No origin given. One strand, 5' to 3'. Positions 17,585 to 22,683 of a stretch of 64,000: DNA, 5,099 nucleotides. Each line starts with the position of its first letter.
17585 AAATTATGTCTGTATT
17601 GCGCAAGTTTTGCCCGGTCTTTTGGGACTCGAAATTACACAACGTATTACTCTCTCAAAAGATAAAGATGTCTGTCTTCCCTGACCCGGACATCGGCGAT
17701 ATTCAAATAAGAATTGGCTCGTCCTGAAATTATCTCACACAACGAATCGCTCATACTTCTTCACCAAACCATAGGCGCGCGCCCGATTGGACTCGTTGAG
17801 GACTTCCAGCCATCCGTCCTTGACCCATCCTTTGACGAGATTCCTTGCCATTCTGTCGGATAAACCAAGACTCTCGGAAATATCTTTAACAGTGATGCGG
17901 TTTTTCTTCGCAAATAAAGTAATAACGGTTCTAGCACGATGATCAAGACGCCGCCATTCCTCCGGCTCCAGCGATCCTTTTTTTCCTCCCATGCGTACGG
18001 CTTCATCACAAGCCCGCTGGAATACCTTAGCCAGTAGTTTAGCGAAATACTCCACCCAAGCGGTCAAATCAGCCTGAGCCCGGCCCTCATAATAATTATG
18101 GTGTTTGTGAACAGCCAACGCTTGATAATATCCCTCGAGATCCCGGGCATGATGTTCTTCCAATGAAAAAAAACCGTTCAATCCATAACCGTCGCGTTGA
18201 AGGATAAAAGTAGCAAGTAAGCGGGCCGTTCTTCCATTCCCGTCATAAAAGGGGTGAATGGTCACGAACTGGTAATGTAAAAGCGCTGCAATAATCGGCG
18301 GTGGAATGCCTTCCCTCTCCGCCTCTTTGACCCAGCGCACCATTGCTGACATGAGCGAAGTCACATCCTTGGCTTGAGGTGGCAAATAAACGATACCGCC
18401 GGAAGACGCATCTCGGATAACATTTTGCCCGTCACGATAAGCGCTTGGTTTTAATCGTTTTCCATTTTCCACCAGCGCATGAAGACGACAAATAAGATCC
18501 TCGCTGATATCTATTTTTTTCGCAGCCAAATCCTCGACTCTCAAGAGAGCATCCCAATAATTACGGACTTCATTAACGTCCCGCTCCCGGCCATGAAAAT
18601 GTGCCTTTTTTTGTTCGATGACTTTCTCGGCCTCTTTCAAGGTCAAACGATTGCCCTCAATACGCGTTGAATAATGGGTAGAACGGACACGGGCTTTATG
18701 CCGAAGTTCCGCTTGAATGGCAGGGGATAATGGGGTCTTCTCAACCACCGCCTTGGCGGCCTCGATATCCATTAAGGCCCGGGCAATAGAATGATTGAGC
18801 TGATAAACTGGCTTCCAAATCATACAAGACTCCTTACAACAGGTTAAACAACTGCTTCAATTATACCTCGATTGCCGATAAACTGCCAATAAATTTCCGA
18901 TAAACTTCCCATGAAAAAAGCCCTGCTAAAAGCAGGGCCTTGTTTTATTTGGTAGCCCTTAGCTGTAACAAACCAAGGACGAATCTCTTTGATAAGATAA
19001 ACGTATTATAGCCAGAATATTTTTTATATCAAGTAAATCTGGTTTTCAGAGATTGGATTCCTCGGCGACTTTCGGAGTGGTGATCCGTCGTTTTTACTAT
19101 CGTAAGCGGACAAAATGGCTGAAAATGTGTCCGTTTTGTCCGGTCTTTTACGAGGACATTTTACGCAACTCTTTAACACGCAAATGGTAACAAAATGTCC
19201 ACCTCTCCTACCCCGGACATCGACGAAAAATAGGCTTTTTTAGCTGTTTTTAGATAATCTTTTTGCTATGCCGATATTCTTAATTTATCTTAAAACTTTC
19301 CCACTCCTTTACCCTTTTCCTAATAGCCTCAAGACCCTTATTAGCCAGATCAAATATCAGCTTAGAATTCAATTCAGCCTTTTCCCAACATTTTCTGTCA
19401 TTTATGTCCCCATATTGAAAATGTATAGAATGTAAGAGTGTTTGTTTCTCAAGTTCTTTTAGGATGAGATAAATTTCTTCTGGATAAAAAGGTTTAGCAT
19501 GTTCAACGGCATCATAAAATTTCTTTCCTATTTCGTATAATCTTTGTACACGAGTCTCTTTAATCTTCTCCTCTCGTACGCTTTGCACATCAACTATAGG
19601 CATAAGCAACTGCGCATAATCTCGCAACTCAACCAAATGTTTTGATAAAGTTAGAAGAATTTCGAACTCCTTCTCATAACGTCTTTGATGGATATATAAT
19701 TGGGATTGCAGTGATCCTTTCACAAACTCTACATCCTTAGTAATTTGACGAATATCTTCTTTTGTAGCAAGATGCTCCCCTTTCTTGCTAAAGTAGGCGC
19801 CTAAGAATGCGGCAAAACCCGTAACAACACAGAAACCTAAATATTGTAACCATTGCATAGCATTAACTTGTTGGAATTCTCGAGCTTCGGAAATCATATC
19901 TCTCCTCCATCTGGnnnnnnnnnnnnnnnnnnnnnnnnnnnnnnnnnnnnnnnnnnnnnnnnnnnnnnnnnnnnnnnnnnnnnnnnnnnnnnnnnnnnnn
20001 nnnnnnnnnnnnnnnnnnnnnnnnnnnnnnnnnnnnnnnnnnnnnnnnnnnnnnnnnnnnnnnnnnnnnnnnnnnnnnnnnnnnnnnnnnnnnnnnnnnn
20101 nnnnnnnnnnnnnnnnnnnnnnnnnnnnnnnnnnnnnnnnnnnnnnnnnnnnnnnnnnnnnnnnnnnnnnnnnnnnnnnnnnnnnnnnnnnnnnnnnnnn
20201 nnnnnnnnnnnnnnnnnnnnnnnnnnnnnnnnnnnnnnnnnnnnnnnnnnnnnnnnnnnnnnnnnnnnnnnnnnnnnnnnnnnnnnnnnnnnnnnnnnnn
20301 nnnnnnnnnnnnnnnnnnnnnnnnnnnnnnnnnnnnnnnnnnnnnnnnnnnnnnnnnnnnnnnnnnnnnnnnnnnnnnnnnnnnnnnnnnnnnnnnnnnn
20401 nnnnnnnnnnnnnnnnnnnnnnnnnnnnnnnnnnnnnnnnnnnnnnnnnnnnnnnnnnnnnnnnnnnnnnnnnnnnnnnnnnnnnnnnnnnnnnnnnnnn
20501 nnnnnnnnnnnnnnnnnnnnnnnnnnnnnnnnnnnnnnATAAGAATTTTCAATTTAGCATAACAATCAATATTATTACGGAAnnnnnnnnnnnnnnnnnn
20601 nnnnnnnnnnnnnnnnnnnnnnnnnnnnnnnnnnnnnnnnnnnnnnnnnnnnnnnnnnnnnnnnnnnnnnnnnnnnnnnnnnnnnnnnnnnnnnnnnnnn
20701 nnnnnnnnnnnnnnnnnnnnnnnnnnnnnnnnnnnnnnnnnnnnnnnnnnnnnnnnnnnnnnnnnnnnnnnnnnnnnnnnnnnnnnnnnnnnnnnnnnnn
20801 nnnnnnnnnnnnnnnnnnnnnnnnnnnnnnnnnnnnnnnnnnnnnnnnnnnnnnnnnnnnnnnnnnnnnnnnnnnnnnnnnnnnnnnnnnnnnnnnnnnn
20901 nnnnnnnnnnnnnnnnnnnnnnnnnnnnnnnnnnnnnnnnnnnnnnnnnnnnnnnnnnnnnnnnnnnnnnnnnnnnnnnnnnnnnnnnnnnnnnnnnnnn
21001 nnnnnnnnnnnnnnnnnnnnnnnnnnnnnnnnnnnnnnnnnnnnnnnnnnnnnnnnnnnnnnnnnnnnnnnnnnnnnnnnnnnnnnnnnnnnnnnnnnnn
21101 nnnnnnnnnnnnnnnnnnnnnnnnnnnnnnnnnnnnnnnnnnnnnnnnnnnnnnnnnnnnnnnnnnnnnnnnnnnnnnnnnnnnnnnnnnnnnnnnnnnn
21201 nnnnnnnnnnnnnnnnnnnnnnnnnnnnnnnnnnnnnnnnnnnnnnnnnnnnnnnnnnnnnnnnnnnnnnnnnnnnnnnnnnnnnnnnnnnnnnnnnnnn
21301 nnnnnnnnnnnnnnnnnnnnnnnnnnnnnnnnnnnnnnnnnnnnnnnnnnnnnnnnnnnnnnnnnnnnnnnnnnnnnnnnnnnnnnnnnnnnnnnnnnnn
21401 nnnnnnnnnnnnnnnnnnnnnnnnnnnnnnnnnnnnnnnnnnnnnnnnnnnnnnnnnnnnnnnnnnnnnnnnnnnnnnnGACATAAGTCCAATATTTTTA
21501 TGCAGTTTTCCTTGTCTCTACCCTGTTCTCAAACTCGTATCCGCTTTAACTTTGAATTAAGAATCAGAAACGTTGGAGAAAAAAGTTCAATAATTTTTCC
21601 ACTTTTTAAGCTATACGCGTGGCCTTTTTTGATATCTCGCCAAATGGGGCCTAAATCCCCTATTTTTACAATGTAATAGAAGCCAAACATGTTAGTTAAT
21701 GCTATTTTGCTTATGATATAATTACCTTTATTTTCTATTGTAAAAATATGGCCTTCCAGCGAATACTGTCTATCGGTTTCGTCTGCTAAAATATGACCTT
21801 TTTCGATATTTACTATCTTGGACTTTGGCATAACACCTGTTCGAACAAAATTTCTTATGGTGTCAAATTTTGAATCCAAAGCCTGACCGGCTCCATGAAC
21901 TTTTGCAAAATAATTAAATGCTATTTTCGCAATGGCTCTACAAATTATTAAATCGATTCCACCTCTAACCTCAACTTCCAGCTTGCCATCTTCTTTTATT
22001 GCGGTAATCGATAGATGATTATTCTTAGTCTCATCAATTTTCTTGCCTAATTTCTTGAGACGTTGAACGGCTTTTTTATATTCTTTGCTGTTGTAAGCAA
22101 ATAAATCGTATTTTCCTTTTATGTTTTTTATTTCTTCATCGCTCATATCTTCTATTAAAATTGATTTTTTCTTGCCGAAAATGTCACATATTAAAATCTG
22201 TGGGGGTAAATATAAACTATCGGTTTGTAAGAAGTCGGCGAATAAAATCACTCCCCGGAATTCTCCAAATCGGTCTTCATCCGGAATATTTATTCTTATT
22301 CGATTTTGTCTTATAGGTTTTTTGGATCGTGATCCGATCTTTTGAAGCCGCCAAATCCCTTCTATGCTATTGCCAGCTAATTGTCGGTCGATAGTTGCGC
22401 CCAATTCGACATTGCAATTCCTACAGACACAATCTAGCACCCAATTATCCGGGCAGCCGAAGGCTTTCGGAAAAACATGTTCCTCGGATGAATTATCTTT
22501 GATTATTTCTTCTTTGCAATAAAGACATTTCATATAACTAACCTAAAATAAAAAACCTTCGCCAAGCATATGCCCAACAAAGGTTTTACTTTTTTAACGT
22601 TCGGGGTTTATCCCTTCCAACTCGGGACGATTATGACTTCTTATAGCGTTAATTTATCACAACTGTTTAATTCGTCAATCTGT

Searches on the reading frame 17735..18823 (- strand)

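Call 10: search_protein_families(library=padloc, proteins=[window:17735-18823:-], max_evalue=0.001)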
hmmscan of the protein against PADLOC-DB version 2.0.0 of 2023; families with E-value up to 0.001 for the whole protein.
window:17735-18823:- (362 aa): 7 families
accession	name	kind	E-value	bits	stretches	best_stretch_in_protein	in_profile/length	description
PDLC03963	SoFic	-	7.9e-55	184.7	1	32-351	42-349/361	-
PDLC04966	PDC-S24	-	2.9e-21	73.9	1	101-218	227-346/497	-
PDLC04840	PDC-S04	-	1.1e-19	69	1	44-207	11-173/227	-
PDLC04836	PDC-S04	-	1.8e-17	61.4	1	36-204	17-183/244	-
PDLC04837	PDC-S04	-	3.9e-12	43.9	1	47-203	28-178/234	-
PDLC04839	PDC-S04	-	4.1e-12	44.2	1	180-244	131-191/205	-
PDLC04838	PDC-S04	-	3.2e-06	25.1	1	184-216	138-170/209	-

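Call 11: search_protein_families(library=pfam, proteins=[window:17735-18823:-], max_evalue=0.001)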
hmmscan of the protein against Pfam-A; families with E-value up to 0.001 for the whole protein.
window:17735-18823:- (362 aa): 2 families
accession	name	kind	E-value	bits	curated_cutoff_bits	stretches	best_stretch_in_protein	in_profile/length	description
PF02661.23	Fic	-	2.6e-20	73.5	24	1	106-208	2-93/93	Fic/DOC family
PF13384.12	HTH_23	-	8.6e-05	22.7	24.6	0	292-337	3-45/50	Homeodomain-like domain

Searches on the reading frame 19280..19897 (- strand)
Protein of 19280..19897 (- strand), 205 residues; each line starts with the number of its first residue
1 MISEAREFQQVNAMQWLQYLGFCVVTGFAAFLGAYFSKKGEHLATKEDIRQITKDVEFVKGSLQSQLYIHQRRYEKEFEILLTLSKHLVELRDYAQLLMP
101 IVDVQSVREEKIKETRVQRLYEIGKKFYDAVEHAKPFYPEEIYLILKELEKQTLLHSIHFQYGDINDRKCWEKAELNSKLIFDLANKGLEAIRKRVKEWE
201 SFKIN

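Call 10: search_protein_families(library=padloc, proteins=[window:19280-19897:-], max_evalue=0.001)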
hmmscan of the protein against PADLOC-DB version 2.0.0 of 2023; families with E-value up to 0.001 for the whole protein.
window:19280-19897:- (205 aa): 0 families

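Call 11: search_protein_families(library=pfam, proteins=[window:19280-19897:-], max_evalue=0.001)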
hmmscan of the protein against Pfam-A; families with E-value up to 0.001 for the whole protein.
window:19280-19897:- (205 aa): 0 families

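Call 52: search_protein_families(library=phrogs, proteins=[window:19283-19897:-], max_evalue=0.001)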
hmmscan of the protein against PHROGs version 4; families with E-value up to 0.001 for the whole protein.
window:19283-19897:- (205 aa): 1 family
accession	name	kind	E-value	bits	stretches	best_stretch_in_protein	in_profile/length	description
phrog_26391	-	unknown function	3.6e-15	57.2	1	31-197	29-197/203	-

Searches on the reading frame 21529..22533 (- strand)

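Call 10: search_protein_families(library=padloc, proteins=[window:21529-22533:-], max_evalue=0.001)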
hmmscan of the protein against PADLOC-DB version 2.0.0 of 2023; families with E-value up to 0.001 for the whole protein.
window:21529-22533:- (334 aa): 0 families

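Call 11: search_protein_families(library=pfam, proteins=[window:21529-22533:-], max_evalue=0.001)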
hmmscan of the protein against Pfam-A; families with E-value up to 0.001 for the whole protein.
window:21529-22533:- (334 aa): 1 family
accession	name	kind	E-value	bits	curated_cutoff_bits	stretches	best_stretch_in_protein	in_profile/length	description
PF14279.12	HNH_5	-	8e-10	39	27.5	1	3-52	1-51/56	HNH endonuclease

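Call 52: search_protein_families(library=phrogs, proteins=[window:21532-22533:-], max_evalue=0.001)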
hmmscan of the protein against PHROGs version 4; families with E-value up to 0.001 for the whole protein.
window:21532-22533:- (334 aa): 1 family
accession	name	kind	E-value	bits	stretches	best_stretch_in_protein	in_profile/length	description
phrog_35254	-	unknown function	1e-10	42.7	1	137-278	174-315/365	-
